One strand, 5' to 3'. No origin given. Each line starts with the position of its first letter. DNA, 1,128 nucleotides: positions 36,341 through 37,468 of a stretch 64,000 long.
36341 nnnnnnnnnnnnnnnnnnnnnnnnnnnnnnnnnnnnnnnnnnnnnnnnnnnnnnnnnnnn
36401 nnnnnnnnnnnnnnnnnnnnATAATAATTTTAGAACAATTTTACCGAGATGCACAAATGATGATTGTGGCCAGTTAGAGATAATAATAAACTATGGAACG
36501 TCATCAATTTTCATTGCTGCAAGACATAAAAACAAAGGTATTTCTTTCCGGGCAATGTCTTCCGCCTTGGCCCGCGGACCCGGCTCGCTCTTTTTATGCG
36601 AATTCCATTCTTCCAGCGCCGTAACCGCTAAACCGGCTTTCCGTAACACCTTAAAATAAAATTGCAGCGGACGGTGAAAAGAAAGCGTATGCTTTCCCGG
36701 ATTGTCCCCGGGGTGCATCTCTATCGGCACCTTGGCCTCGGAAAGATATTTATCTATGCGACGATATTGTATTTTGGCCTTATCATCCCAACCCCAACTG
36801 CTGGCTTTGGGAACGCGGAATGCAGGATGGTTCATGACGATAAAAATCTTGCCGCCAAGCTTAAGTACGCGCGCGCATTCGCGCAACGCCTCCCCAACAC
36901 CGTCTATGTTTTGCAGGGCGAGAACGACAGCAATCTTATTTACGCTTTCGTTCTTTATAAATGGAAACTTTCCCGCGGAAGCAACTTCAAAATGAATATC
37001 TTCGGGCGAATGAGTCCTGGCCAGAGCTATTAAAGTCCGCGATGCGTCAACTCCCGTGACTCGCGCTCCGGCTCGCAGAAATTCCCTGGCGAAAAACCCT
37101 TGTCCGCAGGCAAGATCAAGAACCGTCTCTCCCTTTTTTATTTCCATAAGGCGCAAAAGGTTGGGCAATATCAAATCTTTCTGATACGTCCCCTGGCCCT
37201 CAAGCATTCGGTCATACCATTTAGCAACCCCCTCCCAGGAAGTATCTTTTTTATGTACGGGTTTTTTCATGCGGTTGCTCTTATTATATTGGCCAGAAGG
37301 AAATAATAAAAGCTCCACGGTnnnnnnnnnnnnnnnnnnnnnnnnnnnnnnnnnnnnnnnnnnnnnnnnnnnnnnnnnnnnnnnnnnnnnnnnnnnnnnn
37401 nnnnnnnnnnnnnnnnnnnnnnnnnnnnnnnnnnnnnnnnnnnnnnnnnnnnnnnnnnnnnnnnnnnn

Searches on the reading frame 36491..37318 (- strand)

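Call 14: search_protein_families(library=pfam, proteins=[window:36491-37318:-], max_evalue=0.001)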
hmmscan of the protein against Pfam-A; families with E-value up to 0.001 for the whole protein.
window:36491-37318:- (275 aa): 7 families
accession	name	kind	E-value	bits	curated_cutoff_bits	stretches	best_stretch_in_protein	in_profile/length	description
PF08241.18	Methyltransf_11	-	2.5e-17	63.7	21.2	1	67-160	1-95/95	Methyltransferase domain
PF13649.12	Methyltransf_25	-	9e-16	58.8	27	1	66-156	1-97/97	Methyltransferase domain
PF01209.24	Ubie_methyltran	-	1.6e-12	47.7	20.1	1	28-161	13-152/233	ubiE/COQ5 methyltransferase family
PF13847.12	Methyltransf_31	-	2.6e-11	43.8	27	1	60-160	1-109/145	Methyltransferase domain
PF13489.12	Methyltransf_23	-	2.4e-09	37.5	27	1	48-180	7-137/164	Methyltransferase domain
PF08242.18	Methyltransf_12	-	1.4e-07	32.6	30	1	67-158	1-98/98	Methyltransferase domain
PF05175.20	MTS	-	9.3e-05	22.6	23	1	54-164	23-142/170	Methyltransferase small domain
